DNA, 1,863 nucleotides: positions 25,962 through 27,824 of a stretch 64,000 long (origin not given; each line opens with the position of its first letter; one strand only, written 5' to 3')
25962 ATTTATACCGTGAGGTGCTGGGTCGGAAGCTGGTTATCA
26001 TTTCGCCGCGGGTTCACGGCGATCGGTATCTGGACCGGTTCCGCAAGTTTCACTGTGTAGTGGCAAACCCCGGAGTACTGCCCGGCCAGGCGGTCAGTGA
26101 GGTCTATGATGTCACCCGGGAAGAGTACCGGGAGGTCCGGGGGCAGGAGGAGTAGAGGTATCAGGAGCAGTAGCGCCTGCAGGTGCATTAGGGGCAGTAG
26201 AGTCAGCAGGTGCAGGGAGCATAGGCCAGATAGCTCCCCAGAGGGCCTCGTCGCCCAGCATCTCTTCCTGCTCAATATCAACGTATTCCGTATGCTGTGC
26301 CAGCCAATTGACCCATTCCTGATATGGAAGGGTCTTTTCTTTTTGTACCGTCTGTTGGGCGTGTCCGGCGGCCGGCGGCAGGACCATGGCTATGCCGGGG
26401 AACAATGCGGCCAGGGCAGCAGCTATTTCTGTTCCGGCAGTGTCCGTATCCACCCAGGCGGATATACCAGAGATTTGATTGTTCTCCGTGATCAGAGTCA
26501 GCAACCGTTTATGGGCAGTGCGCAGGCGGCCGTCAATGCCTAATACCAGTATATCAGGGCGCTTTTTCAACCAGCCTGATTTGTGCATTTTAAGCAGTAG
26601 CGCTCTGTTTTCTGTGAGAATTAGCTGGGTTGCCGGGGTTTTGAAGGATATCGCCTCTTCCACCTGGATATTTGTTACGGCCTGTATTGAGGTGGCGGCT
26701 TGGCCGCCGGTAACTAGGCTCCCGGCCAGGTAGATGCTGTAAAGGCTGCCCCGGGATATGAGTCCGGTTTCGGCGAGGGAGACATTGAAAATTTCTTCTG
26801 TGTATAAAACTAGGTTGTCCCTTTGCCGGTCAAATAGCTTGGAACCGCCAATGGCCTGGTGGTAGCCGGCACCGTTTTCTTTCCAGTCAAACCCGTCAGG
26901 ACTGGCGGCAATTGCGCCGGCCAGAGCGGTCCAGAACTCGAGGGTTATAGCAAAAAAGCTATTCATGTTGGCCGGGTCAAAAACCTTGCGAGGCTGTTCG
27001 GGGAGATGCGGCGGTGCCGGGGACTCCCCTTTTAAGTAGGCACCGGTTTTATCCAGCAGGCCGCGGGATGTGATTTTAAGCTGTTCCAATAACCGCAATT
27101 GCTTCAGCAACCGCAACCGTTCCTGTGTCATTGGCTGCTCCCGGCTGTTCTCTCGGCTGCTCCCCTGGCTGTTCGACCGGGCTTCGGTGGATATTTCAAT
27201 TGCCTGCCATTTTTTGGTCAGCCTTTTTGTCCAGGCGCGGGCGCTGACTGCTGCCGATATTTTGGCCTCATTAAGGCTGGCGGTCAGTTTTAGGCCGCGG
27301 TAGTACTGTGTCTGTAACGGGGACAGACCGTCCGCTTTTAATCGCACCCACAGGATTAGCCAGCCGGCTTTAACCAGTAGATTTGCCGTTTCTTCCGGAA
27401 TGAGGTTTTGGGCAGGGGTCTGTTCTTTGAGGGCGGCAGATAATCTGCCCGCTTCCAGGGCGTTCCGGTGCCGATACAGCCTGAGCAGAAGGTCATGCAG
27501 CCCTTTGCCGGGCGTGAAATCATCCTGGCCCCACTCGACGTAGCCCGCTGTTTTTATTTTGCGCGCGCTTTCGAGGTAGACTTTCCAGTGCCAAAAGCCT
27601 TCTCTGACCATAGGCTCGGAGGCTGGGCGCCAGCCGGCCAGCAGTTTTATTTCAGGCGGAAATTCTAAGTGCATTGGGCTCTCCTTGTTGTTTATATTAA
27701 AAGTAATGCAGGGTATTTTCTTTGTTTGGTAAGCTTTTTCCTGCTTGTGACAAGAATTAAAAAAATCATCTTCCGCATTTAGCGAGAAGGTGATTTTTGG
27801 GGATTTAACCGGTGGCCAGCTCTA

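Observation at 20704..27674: Wadjet/MksBEFG-like condensin defence module with the Toprim jetD gene on the opposite strand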

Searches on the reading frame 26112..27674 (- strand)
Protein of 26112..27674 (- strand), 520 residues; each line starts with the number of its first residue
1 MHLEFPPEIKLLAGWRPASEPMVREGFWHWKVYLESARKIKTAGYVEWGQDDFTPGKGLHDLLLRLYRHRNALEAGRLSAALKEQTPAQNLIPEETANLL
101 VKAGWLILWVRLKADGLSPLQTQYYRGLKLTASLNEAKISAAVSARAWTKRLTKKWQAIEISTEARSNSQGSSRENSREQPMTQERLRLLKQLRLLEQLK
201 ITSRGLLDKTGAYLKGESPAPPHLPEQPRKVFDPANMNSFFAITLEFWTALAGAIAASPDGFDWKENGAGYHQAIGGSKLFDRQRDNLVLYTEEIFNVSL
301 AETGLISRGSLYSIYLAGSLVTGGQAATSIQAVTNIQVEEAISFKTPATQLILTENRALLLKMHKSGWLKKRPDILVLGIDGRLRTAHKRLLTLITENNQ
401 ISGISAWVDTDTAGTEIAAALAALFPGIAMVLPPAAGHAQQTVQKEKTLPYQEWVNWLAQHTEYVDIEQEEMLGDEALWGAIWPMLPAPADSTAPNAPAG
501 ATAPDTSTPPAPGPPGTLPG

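Call 3: search_protein_families(library=pfam, proteins=[window:26112-27674:-], max_evalue=0.01)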
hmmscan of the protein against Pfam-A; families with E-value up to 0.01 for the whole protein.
window:26112-27674:- (520 aa): 0 families

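Call 4: search_protein_families(library=padloc, proteins=[window:26112-27674:-], max_evalue=0.01)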
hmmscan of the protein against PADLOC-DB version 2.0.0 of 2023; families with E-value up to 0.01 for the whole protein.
window:26112-27674:- (520 aa): 1 family
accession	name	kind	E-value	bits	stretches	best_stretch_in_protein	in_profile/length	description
PDLC00590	JetD3|JetD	-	1e-54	184.2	2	244-480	202-432/437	DUF2239; DUF2220 domain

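Call 5: search_protein_families(library=ncbifam, proteins=[window:26112-27674:-], max_evalue=0.01)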
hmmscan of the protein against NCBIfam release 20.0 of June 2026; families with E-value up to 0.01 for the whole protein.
window:26112-27674:- (520 aa): 0 families

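Call 15: find_homologous_proteins(query=window:26112-27674:-, max_evalue=0.00001)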
Query window:26112-27674:- (520 aa): 10 proteins with E <= 0.00001 among 8000 candidates.
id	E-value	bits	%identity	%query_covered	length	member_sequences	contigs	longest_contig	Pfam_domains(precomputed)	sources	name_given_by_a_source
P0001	0.0e+0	1093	96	97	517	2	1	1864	-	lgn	-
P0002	7.3e-212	723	68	95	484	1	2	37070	-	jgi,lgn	-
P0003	1.5e-143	497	51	94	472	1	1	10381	-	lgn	-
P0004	2.8e-125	437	46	94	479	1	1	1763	-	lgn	-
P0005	3.9e-69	252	35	89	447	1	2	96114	-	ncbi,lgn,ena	-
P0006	7.5e-62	228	34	87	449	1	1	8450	-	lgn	-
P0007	8.0e-61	225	41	54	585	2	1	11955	-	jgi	-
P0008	1.1e-59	221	34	93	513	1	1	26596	-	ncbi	-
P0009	4.3e-58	216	34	87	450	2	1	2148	-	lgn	-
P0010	2.5e-44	170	28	94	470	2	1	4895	-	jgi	jgi:hypothetical protein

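Call 17: find_related_loci(query=A1, collection=genome_contigs, flank=10000)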
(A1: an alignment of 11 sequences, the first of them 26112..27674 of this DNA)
Query A1 (520 aa) in genome_contigs; peptide patterns used: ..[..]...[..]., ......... (x = any residue, [..] = any of these).
97 stretches matched a pattern; 7 encode a relative of the query (tblastn E <= 1e-3); 7 distinct loci.
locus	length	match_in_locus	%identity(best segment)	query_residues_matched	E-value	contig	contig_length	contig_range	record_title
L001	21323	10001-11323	35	21-485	9e-77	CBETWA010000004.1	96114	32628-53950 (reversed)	MAG TPA_asm: uncultured bacterium isolate SRR13515398_concoct_14 genome assembly, contig: ERZ25510404.24, whole genome s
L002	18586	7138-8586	34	3-483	1e-66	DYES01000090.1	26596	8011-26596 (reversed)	MAG TPA_asm: Desulfovirgula sp. isolate Tomsk_54_15 Tomsk_k141_84076, whole genome shotgun sequence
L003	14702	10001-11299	32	31-483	2e-58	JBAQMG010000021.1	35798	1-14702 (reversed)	MAG: Desulfitobacteriaceae bacterium isolate MFD12075_ilm_asm_bin15 k127_14703, whole genome shotgun sequence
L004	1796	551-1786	30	5-432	3e-52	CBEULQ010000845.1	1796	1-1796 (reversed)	MAG TPA_asm: uncultured Desulfocucumis sp. isolate SRR13515399_metabat2_4 genome assembly, contig: ERZ25074858.6451, who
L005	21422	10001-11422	28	4-486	5e-49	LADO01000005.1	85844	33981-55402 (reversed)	MAG: Peptococcaceae bacterium BRH_c4b BRHa_1001397, whole genome shotgun sequence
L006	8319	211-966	41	231-483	3e-48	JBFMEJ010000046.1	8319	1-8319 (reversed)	MAG: Bacillota bacterium isolate MAG242 MAG242_46, whole genome shotgun sequence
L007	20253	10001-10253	44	238-371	6e-9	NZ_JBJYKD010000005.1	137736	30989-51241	Thermoanaerobacterium sp. DL9XJH110 NODE_5_length_137736_cov_205.787024, whole genome shotgun sequence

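Call 21: search_dna_similar(query=window:26112-27674:-, collection=plasmids, mode=protein, max_evalue=0.001)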
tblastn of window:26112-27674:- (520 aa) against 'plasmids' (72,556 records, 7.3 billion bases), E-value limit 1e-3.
No match.

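Call 25: find_homologous_proteins(query=A1, max_evalue=0.001)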
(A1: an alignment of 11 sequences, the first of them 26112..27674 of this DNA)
Query A1 (11 sequences) (520 aa, profile of the alignment): 10 proteins with E <= 0.001 among 8000 candidates.
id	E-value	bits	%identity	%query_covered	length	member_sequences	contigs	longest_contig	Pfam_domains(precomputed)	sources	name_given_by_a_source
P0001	1.1e-206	706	96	97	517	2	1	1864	-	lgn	-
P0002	2.9e-204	698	68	95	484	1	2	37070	-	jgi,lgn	-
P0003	4.3e-204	697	51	94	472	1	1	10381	-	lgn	-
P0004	2.3e-197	675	46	94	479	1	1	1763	-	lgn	-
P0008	1.0e-184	633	34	93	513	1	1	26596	-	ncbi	-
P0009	3.3e-183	628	34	87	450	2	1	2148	-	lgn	-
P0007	2.0e-181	622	41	54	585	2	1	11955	-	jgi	-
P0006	3.7e-181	621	34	87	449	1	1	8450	-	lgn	-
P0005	6.8e-180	617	35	89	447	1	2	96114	-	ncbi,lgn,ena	-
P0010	9.1e-176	604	28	94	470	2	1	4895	-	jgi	jgi:hypothetical protein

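Call 26: search_solved_structures(query=A1, max_evalue=1, show_alignments=2)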
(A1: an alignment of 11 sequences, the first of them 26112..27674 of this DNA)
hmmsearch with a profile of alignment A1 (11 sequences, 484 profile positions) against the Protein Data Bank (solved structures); distinct sequences matched with E-value up to 1: 6.
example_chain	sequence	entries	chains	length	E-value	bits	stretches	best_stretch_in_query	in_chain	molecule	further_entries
3vjf_A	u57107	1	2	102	0.085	15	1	130-217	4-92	WA20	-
6kos_A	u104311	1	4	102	0.1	14.7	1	130-216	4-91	SUWA (Super WA20)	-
2dnx_A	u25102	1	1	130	0.22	13.6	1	146-244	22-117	Syntaxin-12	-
6rk5_A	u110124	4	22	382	0.3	13.2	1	89-174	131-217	Methionine adenosyltransferase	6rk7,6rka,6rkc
6rjs_A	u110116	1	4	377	0.3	13.2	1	89-174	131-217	Methionine adenosyltransferase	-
8e9w_A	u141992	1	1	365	0.85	11.7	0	26-94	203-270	Muscarinic acetylcholine receptor M3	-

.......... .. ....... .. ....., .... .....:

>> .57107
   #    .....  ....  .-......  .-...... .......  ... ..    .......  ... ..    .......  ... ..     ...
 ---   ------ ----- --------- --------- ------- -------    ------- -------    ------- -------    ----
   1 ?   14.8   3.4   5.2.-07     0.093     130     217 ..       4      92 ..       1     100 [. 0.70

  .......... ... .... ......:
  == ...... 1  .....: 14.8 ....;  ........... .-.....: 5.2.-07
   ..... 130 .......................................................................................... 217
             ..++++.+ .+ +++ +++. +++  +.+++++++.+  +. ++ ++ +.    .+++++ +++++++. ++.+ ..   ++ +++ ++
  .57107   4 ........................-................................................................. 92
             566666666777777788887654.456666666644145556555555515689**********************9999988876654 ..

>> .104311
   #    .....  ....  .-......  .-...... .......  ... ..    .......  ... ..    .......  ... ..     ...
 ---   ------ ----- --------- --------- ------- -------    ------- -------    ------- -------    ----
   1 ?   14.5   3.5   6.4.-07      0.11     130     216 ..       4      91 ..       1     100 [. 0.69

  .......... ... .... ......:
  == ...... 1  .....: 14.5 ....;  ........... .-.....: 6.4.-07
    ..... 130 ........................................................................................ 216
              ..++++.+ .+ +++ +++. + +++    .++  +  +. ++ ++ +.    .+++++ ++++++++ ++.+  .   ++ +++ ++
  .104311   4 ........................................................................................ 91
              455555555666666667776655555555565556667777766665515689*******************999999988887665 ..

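Call 30: find_encoding_contigs(protein=P0002, flank=10000, max_places=3)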
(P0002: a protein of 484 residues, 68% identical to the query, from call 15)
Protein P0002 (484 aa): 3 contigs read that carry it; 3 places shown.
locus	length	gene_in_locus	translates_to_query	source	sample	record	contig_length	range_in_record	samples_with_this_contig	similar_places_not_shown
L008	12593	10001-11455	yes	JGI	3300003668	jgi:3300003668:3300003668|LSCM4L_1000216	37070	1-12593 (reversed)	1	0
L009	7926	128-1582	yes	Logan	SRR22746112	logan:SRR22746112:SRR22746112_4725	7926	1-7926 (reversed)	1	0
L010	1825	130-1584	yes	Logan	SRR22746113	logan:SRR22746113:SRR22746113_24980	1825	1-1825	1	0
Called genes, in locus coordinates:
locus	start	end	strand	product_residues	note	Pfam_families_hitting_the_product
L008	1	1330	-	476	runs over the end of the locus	PF12282:GAF_PdtaS, PF07536:HWE_HK, PF07568:HisKA_2, PF02518:HATPase_c (weak), PF13581:HATPase_c_2 (weak)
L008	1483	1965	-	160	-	PF28175:T4SS_LegC2C7 (weak), PF23404:FAZ1_C (faint)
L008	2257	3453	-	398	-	PF04519:Bactofilin (weak), PF26514:DUF8173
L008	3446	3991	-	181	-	-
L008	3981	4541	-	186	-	PF07638:Sigma70_ECF (weak), PF04542:Sigma70_r2, PF08281:Sigma70_r4_2, PF04545:Sigma70_r4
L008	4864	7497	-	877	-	PF00690:Cation_ATPase_N, PF00122:E1-E2_ATPase, PF00702:Hydrolase, PF13246:Cation_ATPase, PF00689:Cation_ATPase_C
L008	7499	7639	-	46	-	-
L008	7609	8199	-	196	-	PF00308:Bac_DnaA, PF01695:IstB_IS21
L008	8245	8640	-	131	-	PF01850:PIN (weak), PF13470:PIN_3, PF16289:PIN_12 (weak)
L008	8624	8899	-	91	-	PF04014:MazE_antitoxin, PF15937:PrlF_antitoxin (weak)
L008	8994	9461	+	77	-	-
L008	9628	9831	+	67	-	-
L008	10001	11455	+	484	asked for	-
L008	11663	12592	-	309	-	?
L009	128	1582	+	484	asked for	-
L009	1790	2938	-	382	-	PF02463:SMC_N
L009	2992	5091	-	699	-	PF02463:SMC_N (weak), PF13476:AAA_23 (faint), PF13555:AAA_29 (faint)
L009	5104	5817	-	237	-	-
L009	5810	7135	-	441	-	-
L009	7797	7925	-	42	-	?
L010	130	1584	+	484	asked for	-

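Call 31: find_encoding_contigs(protein=P0003, flank=10000, max_places=3)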
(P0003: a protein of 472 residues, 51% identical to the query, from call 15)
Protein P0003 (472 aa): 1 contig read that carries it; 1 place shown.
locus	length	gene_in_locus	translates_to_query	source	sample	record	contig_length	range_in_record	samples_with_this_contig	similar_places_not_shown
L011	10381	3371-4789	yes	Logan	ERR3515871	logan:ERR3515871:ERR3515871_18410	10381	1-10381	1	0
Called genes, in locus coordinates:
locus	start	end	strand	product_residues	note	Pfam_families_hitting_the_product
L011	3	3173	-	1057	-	?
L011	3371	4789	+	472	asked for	-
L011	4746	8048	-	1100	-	PF02463:SMC_N, PF13476:AAA_23, PF23435:DUF7121 (weak)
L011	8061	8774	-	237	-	-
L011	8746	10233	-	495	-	-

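Call 42: predict_structure(alignment_id=A1)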
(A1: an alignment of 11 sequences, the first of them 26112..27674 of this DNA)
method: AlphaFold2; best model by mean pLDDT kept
length: 520 residues; sequences in the alignment: 11
mean_pLDDT: 79.3   pTM: 0.54
mean pLDDT of the five models: 79.3, 79.0, 78.2, 77.7, 77.6
residues with pLDDT >= 90: 193; 70-90: 198; 50-70: 76; < 50: 53
segments of 3 or more residues with pLDDT < 50: 308-311, 325-328, 436-443, 489-520
pLDDT, mean of each block of 10 residues (from residue 1): 83 90 90 81 94 89 92 94 74 90 96 92 96 93 94 90 70 50 71 89 95 92 92 92 92 76 57 67 84 88 55 71 55 65 83 86 83 88 75 87 90 89 90 60 66 92 83 81 68 35 34 36
secondary structure, 60 per line:
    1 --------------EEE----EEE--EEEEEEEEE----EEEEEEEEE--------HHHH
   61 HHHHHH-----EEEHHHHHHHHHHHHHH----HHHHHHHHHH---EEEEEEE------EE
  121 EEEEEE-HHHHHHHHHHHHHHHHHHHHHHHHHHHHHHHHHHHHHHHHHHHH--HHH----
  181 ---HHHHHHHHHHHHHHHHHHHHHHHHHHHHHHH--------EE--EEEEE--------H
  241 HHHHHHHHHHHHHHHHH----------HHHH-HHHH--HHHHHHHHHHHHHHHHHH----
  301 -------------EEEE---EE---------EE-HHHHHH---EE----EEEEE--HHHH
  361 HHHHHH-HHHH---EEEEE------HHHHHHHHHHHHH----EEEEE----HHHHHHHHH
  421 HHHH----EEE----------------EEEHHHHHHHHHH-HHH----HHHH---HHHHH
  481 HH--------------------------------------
elements in order: E15-17 E22-24 E27-35 E40-48 H57-66 E72-74 H75-88 H93-102 E106-112 E119-126 H128-171 H184-214 E227-231 H240-257 H268-271 H273-276 H279-296 E314-317 H335-340 E350-354 H357-366 H368-371 E375-379 H386-398 E403-407 H412-424 E429-431 E448-450 H451-460 H469-472 H476-482

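Call 44: search_protein_representatives(alignment_id=A1)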
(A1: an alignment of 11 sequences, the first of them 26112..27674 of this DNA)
Query: 11 sequences, 484 profile positions. Proteins with E-value up to 0.001 (for the whole library): 92; up to 1e-10: 74; up to 1e-30: 48. The best 92 are listed.
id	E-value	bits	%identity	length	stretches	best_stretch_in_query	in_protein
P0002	9.3e-205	697.6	-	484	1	1-479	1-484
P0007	6.5e-182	622.2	-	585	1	3-480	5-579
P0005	2.2e-180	617.2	-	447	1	18-473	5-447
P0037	6.1e-135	467.3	-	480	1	4-473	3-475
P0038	1.3e-132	459.7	-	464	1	5-472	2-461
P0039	2.2e-130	452.3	-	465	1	1-473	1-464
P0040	6.0e-129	447.6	-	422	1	56-473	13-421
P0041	3.6e-125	435.1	-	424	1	63-470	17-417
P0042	2.4e-120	419.2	-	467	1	3-472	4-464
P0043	1.4e-116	406.8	-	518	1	3-472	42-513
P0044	8.4e-116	404.2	-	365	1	119-473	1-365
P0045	1.6e-112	393.4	-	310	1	1-309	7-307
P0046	9.2e-109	381.0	-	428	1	29-472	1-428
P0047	4.1e-94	332.7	-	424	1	4-358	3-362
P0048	9.0e-94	331.5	-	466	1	2-470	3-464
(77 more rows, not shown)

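Call 45: fold_search(model_id=the predicted structure, library=pdb)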
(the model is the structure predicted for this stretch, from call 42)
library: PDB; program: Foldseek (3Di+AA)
matches with E <= 10: 676; with E <= 0.001: 1
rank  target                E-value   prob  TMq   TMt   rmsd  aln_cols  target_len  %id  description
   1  9o8p_A                5.9e-04  1.00  0.23  0.31  10.8       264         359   14  CryoEM structure of M. mazei topoisomerase VI-minicircle DNA complex (released 2026-02-25)
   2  6gav_A                4.3e-03  0.89  0.15  0.08  14.8       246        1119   12  Extremely 'open' clamp structure of DNA gyrase: role of the Corynebacteriales GyrB specific insert (released 2019-02-20)
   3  6gav_B                9.5e-03  0.66  0.15  0.08  17.2       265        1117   10  Extremely 'open' clamp structure of DNA gyrase: role of the Corynebacteriales GyrB specific insert (released 2019-02-20)
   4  3vdu                  2.1e-02  0.92  0.16  0.37  11.0       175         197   11  Structure of recombination mediator protein RecRK21G mutant (released 2012-12-19)
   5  2yid_D                2.4e-02  0.92  0.15  0.10   9.3       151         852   12  Crystal structure of the SucA domain of Mycobacterium smegmatis alpha- ketoglutarate decarboxylase in complex with the (released 2011-06-15)
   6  7yq8_A                3.0e-02  0.91  0.15  0.11   7.2       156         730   16  Cryo-EM structure of human topoisomerase II beta in complex with DNA and etoposide (released 2024-01-03)
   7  6ciq_B                3.0e-02  0.72  0.13  0.07  12.8       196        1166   12  Pyruvate:ferredoxin oxidoreductase from Moorella thermoacetica with coenzyme A bound (released 2018-03-28)
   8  2yid_A                3.2e-02  0.94  0.15  0.10   9.2       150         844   13  Crystal structure of the SucA domain of Mycobacterium smegmatis alpha- ketoglutarate decarboxylase in complex with the (released 2011-06-15)
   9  6cio_F                3.3e-02  0.66  0.13  0.07  12.8       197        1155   12  Pyruvate:ferredoxin oxidoreductase from Moorella thermoacetica with lactyl-TPP bound (released 2018-03-28)
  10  2yid_B                3.7e-02  0.94  0.13  0.09   5.4       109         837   13  Crystal structure of the SucA domain of Mycobacterium smegmatis alpha- ketoglutarate decarboxylase in complex with the (released 2011-06-15)
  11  3zhv_D                4.2e-02  0.97  0.14  0.09   5.2       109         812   14  Crystal structure of the SucA domain of Mycobacterium smegmatis KGD, post-decarboxylation intermediate from pyruvate ( (released 2013-11-13)
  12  2yid_C                4.2e-02  0.82  0.14  0.09   9.4       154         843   14  Crystal structure of the SucA domain of Mycobacterium smegmatis alpha- ketoglutarate decarboxylase in complex with the (released 2011-06-15)
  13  8vvc                  4.2e-02  0.09  0.10  0.05  29.0       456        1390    9  Cryo-EM structure of human ABC transporter (hABCC1) with nucleotide-binding domain 2 (released 2024-12-25)
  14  3zhs_C                4.4e-02  0.97  0.14  0.09   5.1       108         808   13  Crystal structure of the SucA domain of Mycobacterium smegmatis KGD, first post-decarboxylation intermediate from alph (released 2013-11-13)
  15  3zhv_C                4.7e-02  0.97  0.14  0.10   5.2       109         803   14  Crystal structure of the SucA domain of Mycobacterium smegmatis KGD, post-decarboxylation intermediate from pyruvate ( (released 2013-11-13)
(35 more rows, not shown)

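Call 51: find_related_loci(query=A1, collection=metagenome_contigs, flank=8000)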
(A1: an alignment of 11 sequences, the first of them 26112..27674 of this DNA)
Query A1 (520 aa) in metagenome_contigs; peptide patterns used: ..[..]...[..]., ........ (x = any residue, [..] = any of these).
252 stretches matched a pattern; 5 encode a relative of the query (tblastn E <= 1e-3); 5 distinct loci.
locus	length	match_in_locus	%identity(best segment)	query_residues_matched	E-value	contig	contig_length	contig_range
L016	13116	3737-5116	34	3-479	4e-75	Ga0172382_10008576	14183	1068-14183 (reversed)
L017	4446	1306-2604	33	31-483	1e-59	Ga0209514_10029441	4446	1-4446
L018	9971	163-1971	40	5-520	1e-52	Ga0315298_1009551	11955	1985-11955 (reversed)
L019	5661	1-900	39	190-483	5e-52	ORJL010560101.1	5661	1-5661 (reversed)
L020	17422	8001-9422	28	4-486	3e-49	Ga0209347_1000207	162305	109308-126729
